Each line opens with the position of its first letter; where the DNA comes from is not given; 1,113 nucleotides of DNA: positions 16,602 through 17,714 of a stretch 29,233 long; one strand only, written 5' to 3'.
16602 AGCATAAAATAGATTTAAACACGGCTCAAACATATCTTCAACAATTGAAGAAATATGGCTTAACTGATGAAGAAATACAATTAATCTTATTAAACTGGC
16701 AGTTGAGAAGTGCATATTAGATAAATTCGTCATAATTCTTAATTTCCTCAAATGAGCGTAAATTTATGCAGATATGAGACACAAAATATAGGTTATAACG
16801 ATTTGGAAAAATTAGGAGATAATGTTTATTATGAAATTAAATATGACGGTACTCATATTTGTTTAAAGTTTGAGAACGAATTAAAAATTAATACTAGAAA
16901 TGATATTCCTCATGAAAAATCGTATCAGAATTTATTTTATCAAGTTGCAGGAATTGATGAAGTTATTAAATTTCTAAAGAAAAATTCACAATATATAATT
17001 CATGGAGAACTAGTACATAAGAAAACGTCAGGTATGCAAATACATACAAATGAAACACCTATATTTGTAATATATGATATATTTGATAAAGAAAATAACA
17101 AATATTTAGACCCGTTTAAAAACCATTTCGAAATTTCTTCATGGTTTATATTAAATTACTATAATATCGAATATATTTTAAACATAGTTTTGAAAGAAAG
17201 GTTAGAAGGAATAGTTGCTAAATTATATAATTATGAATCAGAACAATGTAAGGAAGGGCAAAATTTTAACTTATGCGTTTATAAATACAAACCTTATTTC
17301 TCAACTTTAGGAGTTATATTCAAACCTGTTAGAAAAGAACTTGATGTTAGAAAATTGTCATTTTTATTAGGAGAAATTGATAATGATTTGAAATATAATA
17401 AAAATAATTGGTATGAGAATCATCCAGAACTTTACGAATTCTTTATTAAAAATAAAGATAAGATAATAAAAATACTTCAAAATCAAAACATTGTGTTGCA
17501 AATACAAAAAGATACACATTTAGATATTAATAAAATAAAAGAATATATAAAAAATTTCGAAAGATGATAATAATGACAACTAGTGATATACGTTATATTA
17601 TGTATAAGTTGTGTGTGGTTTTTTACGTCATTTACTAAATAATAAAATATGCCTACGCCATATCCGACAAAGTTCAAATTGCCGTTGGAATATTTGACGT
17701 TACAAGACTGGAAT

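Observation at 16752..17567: Minimal ATP-dependent ligase-like nucleotidyltransferase inserted between the two large structural genes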

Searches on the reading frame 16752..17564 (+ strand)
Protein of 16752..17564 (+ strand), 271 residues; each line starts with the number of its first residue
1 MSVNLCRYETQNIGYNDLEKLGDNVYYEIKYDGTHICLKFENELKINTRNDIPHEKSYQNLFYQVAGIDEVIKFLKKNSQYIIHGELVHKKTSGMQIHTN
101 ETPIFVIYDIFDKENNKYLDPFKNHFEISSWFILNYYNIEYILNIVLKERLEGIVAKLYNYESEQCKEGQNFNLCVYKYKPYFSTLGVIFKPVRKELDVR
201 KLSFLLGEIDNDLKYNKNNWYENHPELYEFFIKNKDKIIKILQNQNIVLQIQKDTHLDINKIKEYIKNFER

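Call 4: search_protein_families(library=pfam, proteins=[window:16752-17564:+], max_evalue=10)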
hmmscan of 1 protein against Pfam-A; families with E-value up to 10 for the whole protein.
window:16752-17564:+ (271 aa): 2 families
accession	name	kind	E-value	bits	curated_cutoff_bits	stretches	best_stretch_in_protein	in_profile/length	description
PF01068.26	DNA_ligase_A_M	-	2.7e-08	34.2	26.2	2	18-90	14-83/204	ATP dependent DNA ligase domain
PF09414.15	RNA_ligase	-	3.5e-08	34.2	27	1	25-157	3-156/171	RNA ligase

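Call 5: search_protein_families(library=phrogs, proteins=[window:16752-17564:+], max_evalue=10)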
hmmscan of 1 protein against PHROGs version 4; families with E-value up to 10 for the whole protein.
window:16752-17564:+ (271 aa): 3 families
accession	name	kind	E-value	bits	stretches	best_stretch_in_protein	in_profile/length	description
phrog_12949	-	unknown function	8e-132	440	1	1-269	1-269/270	-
phrog_114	-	DNA, RNA and nucleotide metabolism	4.1e-05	23.3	1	19-157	235-399/634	ATP-dependent DNA ligase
phrog_21987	-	unknown function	0.0098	17.1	1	218-250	32-62/69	-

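Call 6: search_solved_structures(query=window:16752-17564:+, max_evalue=10, show_alignments=3)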
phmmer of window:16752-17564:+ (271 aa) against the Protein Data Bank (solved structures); distinct sequences matched with E-value up to 10: 0.

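Call 8: search_dna_similar(query=window:16752-17564:+, collection=phages, mode=protein, max_rows=40, max_evalue=0.01)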
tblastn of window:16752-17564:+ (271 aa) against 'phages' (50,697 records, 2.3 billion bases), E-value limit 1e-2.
Records with a match: 17; places in all: 17; records where one place covers at least 80% of the query: 17.
Best place of each record, by identity: 60-80% 17.
By first word of the organism name: Sulfolobus 17.
By host as written in the record: Sulfolobus islandicus 17.
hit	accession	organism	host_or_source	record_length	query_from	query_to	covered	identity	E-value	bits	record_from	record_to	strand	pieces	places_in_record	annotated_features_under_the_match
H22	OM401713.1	Sulfolobus islandicus rod-shaped virus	Sulfolobus islandicus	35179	1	270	100%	70.7%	2e-111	358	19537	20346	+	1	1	none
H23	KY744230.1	Sulfolobus islandicus rod-shaped virus 10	Sulfolobus islandicus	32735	1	271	100%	68.6%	3e-107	346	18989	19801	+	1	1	hypothetical protein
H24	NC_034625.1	Sulfolobus islandicus rod-shaped virus 10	Sulfolobus islandicus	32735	1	271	100%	68.6%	3e-107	346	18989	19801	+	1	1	hypothetical protein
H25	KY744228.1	Sulfolobus islandicus rod-shaped virus 9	Sulfolobus islandicus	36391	1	271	100%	67.9%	2e-106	343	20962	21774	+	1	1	hypothetical protein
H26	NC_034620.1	Sulfolobus islandicus rod-shaped virus 9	Sulfolobus islandicus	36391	1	271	100%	67.9%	2e-106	343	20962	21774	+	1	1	hypothetical protein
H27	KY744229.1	Sulfolobus islandicus rod-shaped virus 8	Sulfolobus islandicus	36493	1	271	100%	67.9%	2e-106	343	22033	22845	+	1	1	hypothetical protein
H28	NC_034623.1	Sulfolobus islandicus rod-shaped virus 8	Sulfolobus islandicus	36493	1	271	100%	67.9%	2e-106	343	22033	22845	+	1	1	hypothetical protein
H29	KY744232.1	Sulfolobus islandicus rod-shaped virus 7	Sulfolobus islandicus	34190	1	270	100%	67.4%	1e-103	335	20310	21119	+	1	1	hypothetical protein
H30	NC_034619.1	Sulfolobus islandicus rod-shaped virus 7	Sulfolobus islandicus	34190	1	270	100%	67.4%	1e-103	335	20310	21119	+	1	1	hypothetical protein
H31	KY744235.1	Sulfolobus islandicus rod-shaped phage 6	Sulfolobus islandicus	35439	1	270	100%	67.4%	1e-103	335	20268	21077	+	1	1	hypothetical protein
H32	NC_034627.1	Sulfolobus islandicus rod-shaped phage 6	Sulfolobus islandicus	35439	1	270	100%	67.4%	1e-103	335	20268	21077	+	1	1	hypothetical protein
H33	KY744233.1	Sulfolobus islandicus rod-shaped virus 5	Sulfolobus islandicus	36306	1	270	100%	67.4%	1e-103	335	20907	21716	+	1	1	hypothetical protein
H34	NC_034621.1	Sulfolobus islandicus rod-shaped virus 5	Sulfolobus islandicus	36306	1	270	100%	67.4%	1e-103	335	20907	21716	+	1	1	hypothetical protein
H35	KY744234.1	Sulfolobus islandicus rod-shaped virus 11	Sulfolobus islandicus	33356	1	270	100%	67.4%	2e-103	335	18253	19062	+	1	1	hypothetical protein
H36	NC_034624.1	Sulfolobus islandicus rod-shaped virus 11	Sulfolobus islandicus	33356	1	270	100%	67.4%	2e-103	335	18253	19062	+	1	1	hypothetical protein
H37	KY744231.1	Sulfolobus islandicus rod-shaped virus 4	Sulfolobus islandicus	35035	1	270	100%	67.4%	4e-103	334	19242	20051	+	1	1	hypothetical protein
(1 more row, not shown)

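Call 9: get_annotated_region(hit=H22, flank=5000)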
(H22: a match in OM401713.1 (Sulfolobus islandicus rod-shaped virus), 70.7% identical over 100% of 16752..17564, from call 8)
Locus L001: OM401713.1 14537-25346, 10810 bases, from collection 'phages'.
description: Sulfolobus islandicus rod-shaped virus isolate V60, complete genome.
organism: Sulfolobus islandicus rod-shaped virus (NCBI taxid 2968489)
taxonomy: Viruses; Adnaviria; Zilligvirae; Taleaviricota; Tokiviricetes; Ligamenvirales; Rudiviridae; Usarudivirus
host: Sulfolobus islandicus; source: acidic hot spring; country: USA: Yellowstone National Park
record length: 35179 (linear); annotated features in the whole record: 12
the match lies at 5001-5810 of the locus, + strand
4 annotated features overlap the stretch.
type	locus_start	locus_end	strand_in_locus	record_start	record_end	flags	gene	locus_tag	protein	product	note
CDS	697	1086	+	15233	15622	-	-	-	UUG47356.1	Holliday-junction resolvase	-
CDS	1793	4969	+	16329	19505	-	-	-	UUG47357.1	minor capsid protein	-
CDS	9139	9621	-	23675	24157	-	-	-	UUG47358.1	methyl transferase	-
CDS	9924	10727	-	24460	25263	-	-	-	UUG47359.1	putative protein acetyl transferase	-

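Call 10: get_annotated_region(hit=H37, flank=5000)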
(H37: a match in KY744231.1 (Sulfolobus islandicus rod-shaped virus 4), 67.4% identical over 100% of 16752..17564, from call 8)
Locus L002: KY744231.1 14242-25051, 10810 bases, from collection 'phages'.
description: Sulfolobus islandicus rod-shaped virus 4, partial genome.
organism: Sulfolobus islandicus rod-shaped virus 4 (NCBI taxid 1983547)
taxonomy: Viruses; Adnaviria; Zilligvirae; Taleaviricota; Tokiviricetes; Ligamenvirales; Rudiviridae; Usarudivirus; Usarudivirus SIRV4
host: Sulfolobus islandicus; source: hot spring; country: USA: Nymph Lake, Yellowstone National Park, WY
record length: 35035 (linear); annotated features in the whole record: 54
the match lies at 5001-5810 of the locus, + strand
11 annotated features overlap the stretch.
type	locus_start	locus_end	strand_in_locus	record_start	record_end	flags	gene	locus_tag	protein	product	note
CDS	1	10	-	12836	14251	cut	-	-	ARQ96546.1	hypothetical protein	ORF30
CDS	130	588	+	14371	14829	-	-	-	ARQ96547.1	hypothetical protein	ORF31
CDS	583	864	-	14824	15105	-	-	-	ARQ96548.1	hypothetical protein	ORF32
CDS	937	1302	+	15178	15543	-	-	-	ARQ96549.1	hypothetical protein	ORF33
CDS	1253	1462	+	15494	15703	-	-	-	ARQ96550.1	hypothetical protein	ORF34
CDS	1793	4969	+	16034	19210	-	-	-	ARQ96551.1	hypothetical protein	ORF35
CDS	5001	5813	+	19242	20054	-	-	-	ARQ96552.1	hypothetical protein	ORF36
CDS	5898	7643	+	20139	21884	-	-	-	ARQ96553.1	hypothetical protein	ORF37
CDS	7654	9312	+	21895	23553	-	-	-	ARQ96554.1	hypothetical protein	ORF38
CDS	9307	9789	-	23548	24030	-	-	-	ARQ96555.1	hypothetical protein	ORF39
CDS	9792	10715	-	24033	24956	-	-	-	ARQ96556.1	hypothetical protein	ORF40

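Call 13: find_homologous_proteins(query=window:16752-17564:+, max_evalue=0.001)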
Query window:16752-17564:+ (271 aa): 37 proteins with E <= 0.001 among 484 candidates.
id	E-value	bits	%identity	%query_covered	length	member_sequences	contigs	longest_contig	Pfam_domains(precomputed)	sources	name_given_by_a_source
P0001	4.7e-176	602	100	100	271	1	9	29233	PF09414.16,PF01068.27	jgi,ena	-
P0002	1.2e-144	499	81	100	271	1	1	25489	PF01068.27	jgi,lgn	jgi:hypothetical protein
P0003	1.6e-139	482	79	100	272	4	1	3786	PF09414.16,PF01068.27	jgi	-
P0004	3.7e-137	475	77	100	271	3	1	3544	PF09414.16,PF01068.27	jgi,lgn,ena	-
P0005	1.6e-133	463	78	100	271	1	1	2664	PF09414.16,PF01068.27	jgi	jgi:hypothetical protein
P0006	5.1e-126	438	70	100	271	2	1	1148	PF09414.16,PF01068.27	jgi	-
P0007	2.1e-125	436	73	99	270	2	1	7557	PF09414.16,PF01068.27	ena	-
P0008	1.0e-123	431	70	100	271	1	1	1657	PF09414.16,PF01068.27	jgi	-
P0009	2.0e-123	430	69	100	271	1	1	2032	PF09414.16,PF01068.27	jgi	-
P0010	1.1e-122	427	69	100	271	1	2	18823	PF09414.16,PF01068.27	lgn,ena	-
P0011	1.3e-122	427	68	100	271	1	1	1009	PF09414.16,PF01068.27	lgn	-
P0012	2.5e-122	426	69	100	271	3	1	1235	PF09414.16,PF01068.27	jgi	jgi:ATP dependent DNA ligase domain.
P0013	9.9e-122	424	68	99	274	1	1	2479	PF09414.16,PF01068.27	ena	-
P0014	1.7e-121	423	68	100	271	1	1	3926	PF09414.16,PF01068.27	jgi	-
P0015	4.9e-120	418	67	100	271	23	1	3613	PF09414.16,PF01068.27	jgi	-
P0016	4.9e-120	418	69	100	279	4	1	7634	PF09414.16,PF01068.27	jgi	-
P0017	5.7e-120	418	68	100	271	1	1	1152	PF09414.16,PF01068.27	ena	-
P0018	2.0e-119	416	67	100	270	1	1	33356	PF09414.16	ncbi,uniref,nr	ncbi:hypothetical protein [Sulfolobus islandicus rod-shaped virus 11]|uniref:RNA ligase domain-conta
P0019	2.0e-119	416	67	100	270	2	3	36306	PF09414.16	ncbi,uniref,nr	ncbi:hypothetical protein CCL45_gp39 [Sulfolobus islandicus rod-shaped virus 5]|uniref:RNA ligase do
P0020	2.6e-119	416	67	100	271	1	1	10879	PF09414.16,PF01068.27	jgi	-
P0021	4.4e-119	415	68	100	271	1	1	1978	PF09414.16,PF01068.27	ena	-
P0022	6.5e-119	415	67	100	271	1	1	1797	PF09414.16,PF01068.27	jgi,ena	-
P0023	1.5e-116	407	66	100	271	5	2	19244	PF09414.16,PF01068.27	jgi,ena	-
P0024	3.0e-116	406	66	100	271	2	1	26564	PF09414.16,PF01068.27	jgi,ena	-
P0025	4.4e-114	399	62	100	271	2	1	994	PF09414.16,PF01068.27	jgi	-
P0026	6.2e-114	398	65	100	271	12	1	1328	PF09414.16,PF01068.27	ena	-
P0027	1.2e-113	397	63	100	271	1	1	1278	PF09414.16,PF01068.27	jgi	jgi:hypothetical protein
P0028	1.7e-112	394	63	100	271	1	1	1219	PF09414.16,PF01068.27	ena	-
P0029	5.6e-111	389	65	100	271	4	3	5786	PF09414.16,PF01068.27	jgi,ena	-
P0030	1.4e-110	387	63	100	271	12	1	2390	PF09414.16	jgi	jgi:hypothetical protein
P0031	2.5e-110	387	63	100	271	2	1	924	PF09414.16,PF01068.27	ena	-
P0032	2.0e-109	384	61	100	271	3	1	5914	PF09414.16,PF01068.27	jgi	-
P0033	2.7e-108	380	63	100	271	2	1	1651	PF09414.16,PF01068.27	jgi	-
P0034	2.1e-107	377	68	91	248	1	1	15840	PF09414.16,PF01068.27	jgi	jgi:hypothetical protein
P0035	4.0e-107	376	62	100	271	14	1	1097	PF09414.16,PF01068.27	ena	-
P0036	1.9e-105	371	61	100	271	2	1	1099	PF09414.16,PF01068.27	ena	-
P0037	6.3e-105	369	61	100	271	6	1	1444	PF09414.16,PF01068.27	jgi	-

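Call 17: search_solved_structures(query=A1, max_evalue=10, show_alignments=5)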
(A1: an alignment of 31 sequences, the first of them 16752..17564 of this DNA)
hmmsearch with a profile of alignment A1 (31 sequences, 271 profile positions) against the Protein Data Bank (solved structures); distinct sequences matched with E-value up to 10: 0.

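Call 29: predict_structure(alignment_id=A1)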
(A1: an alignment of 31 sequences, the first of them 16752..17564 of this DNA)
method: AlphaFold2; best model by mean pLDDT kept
length: 271 residues; sequences in the alignment: 31
mean_pLDDT: 87.2   pTM: 0.81
mean pLDDT of the five models: 87.2, 79.2, 70.6, 65.9, 54.8
residues with pLDDT >= 90: 159; 70-90: 90; 50-70: 14; < 50: 8
segments of 3 or more residues with pLDDT < 50: 91-98
pLDDT, mean of each block of 10 residues (from residue 1): 82 92 88 91 94 90 89 94 87 45 85 89 74 86 87 88 69 88 90 92 94 91 94 96 94 94 94 74
secondary structure, 60 per line:
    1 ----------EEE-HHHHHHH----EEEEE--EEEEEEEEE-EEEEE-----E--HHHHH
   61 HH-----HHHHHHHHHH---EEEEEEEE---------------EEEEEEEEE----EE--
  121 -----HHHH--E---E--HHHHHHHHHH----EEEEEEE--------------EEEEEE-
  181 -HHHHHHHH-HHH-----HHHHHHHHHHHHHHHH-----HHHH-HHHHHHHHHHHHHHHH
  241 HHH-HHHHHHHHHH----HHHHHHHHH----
elements in order: E11-13 H15-21 E26-30 E33-41 E43-47 H56-62 H68-77 E81-88 E104-112 H126-129 H139-148 E153-159 E174-179 H182-189 H199-214 H220-223 H225-243 H245-254 H259-267

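Call 31: search_protein_representatives(alignment_id=A1)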
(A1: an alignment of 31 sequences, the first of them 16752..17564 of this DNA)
Query: 31 sequences, 271 profile positions. Proteins with E-value up to 0.001 (for the whole library): 18; up to 1e-10: 2; up to 1e-30: 1. The best 18 are listed.
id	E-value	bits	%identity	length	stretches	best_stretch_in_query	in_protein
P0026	8.2e-151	517.7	-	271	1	1-271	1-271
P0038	5.8e-26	108.3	-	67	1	205-271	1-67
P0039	4.8e-08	49.6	-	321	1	22-242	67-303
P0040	1.6e-05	41.3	-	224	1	21-145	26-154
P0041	1.9e-05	41.0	-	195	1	21-164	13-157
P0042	2.0e-05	41.0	-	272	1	20-159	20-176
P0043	2.6e-05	40.6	-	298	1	21-183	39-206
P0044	6.3e-05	39.4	-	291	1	21-167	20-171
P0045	6.8e-05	39.3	-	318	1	21-136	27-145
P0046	6.9e-05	39.2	-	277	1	21-172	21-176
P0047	9.2e-05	38.8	-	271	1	16-129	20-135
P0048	9.4e-05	38.8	-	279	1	19-128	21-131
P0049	1.5e-04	38.2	-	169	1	78-237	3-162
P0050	2.7e-04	37.3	-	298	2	22-132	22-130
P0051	4.1e-04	36.7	-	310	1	12-132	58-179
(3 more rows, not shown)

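Call 32: fold_search(model_id=the predicted structure, library=pdb)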
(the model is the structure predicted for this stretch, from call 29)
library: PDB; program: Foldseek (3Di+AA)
matches with E <= 10: 535; with E <= 0.001: 84
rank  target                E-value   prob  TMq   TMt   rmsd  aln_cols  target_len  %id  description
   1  2c5u_A                1.7e-07  1.00  0.44  0.33  16.0       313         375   13  T4 RNA Ligase (Rnl1) Crystal Structure (released 2005-11-04)
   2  3qwu_B                2.1e-07  1.00  0.51  0.40   8.9       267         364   16  Putative ATP-dependent DNA ligase from Aquifex aeolicus. (released 2011-03-16)
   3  2vug_A                2.1e-07  1.00  0.48  0.37  13.3       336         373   14  The structure of an archaeal homodimeric RNA ligase (released 2008-06-03)
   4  8uce_A                2.8e-07  1.00  0.48  0.36  10.5       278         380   12  Thermophilic RNA Ligase from Palaeococcus pacificus + AMP (released 2024-02-21)
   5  8ucg_A                3.2e-07  1.00  0.48  0.35  11.5       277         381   13  Thermophilic RNA Ligase from Palaeococcus pacificus K92A (released 2024-02-21)
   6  8uch                  3.8e-07  1.00  0.50  0.37   8.4       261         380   14  Thermophilic RNA Ligase from Palaeococcus pacificus K92A + ATP (released 2024-02-21)
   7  8uce_B                4.3e-07  1.00  0.50  0.38   8.7       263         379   14  Thermophilic RNA Ligase from Palaeococcus pacificus + AMP (released 2024-02-21)
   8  9qw7_A                5.5e-07  1.00  0.43  0.33  10.4       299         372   15  The crystal structure of the adenyly transferase domain of Candida glabrata tRNA ligase (released 2025-09-17)
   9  8ucf                  6.2e-07  1.00  0.46  0.34  11.7       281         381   11  Thermophilic RNA Ligase from Palaeococcus pacificus K238G (released 2024-02-21)
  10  6vt4                  7.5e-07  1.00  0.45  0.38   5.1       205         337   15  Naegleria gruberi RNA ligase R149A mutant apo (released 2020-04-08)
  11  8uci_B                7.5e-07  1.00  0.50  0.38   7.9       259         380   13  Thermophilic RNA Ligase from Palaeococcus pacificus K238G + AMP (released 2024-02-21)
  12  8ucg_B                8.0e-07  1.00  0.49  0.37   8.9       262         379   13  Thermophilic RNA Ligase from Palaeococcus pacificus K92A (released 2024-02-21)
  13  5d1o_B                8.0e-07  1.00  0.50  0.38  13.6       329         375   13  Archaeal ATP-dependent RNA ligase - form 1 (released 2016-03-09)
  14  3qwu_A                1.2e-06  1.00  0.45  0.35   9.7       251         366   17  Putative ATP-dependent DNA ligase from Aquifex aeolicus. (released 2011-03-16)
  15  9qw7_B                1.4e-06  1.00  0.42  0.32  12.7       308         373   16  The crystal structure of the adenyly transferase domain of Candida glabrata tRNA ligase (released 2025-09-17)
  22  5d1o_A                3.9e-06  1.00  0.50  0.38  14.1       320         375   13  Archaeal ATP-dependent RNA ligase - form 1 (released 2016-03-09)
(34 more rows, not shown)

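Call 33: search_protein_families(library=pfam, proteins=[P0039, P0040, P0041, P0042, P0043, P0044, P0045, P0046, P0047, P0049], max_evalue=0.01)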
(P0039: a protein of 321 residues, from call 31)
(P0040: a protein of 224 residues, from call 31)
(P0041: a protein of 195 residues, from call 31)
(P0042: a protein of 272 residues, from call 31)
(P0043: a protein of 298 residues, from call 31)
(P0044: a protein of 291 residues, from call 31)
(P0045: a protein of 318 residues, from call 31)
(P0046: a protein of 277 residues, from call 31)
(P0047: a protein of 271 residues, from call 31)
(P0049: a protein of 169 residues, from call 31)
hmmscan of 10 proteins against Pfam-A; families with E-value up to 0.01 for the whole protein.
P0039 (321 aa): 0 families

P0040 (224 aa): 1 family
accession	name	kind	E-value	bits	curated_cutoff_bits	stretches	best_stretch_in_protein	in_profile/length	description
PF09414.15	RNA_ligase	-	3.7e-17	63.4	27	1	29-178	2-152/171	RNA ligase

P0041 (195 aa): 1 family
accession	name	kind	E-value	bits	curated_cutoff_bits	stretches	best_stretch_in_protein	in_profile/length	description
PF09414.15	RNA_ligase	-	7e-12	46.3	27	1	17-179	3-170/171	RNA ligase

P0042 (272 aa): 1 family
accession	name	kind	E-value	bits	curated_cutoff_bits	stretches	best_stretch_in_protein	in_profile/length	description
PF09414.15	RNA_ligase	-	7.4e-17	62.4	27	1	24-184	2-169/171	RNA ligase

P0043 (298 aa): 1 family
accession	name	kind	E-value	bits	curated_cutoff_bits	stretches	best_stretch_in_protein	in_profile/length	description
PF09414.15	RNA_ligase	-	1.8e-17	64.5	27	1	42-199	2-156/171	RNA ligase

P0044 (291 aa): 1 family
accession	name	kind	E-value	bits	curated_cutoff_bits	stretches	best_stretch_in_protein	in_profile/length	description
PF09414.15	RNA_ligase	-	2.9e-14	54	27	1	26-179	5-158/171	RNA ligase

P0045 (318 aa): 3 families
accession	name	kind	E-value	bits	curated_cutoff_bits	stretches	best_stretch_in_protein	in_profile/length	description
PF09414.15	RNA_ligase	-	7.5e-13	49.4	27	1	30-228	2-171/171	RNA ligase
PF01068.26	DNA_ligase_A_M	-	0.00014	22.1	26.2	1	22-72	13-63/204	ATP dependent DNA ligase domain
PF09511.15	RNA_lig_T4_1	-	0.0031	17.8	28.3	0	196-233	199-226/227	RNA ligase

P0046 (277 aa): 2 families
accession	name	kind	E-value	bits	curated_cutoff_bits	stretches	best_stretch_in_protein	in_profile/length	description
PF09414.15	RNA_ligase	-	1.2e-15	58.6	27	1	25-189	3-169/171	RNA ligase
PF01068.26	DNA_ligase_A_M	-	5.2e-09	36.5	26.2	1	15-180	12-188/204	ATP dependent DNA ligase domain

P0047 (271 aa): 1 family
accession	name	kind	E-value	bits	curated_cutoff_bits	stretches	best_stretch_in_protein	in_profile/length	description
PF09414.15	RNA_ligase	-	7.2e-13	49.5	27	1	29-181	3-159/171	RNA ligase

P0049 (169 aa): 0 families

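Call 37: search_solved_structures(query=P0043, max_evalue=1, show_alignments=2)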
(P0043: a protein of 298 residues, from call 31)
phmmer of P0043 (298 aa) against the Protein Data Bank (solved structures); distinct sequences matched with E-value up to 1: 2.
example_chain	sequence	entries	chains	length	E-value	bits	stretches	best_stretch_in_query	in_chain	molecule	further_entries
9hmf_M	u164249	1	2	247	0.15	14.7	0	106-183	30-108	Chemotaxis protein MotB, putative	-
6ykm_F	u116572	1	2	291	0.2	14.2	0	106-183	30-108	Chemotaxis protein MotB, putative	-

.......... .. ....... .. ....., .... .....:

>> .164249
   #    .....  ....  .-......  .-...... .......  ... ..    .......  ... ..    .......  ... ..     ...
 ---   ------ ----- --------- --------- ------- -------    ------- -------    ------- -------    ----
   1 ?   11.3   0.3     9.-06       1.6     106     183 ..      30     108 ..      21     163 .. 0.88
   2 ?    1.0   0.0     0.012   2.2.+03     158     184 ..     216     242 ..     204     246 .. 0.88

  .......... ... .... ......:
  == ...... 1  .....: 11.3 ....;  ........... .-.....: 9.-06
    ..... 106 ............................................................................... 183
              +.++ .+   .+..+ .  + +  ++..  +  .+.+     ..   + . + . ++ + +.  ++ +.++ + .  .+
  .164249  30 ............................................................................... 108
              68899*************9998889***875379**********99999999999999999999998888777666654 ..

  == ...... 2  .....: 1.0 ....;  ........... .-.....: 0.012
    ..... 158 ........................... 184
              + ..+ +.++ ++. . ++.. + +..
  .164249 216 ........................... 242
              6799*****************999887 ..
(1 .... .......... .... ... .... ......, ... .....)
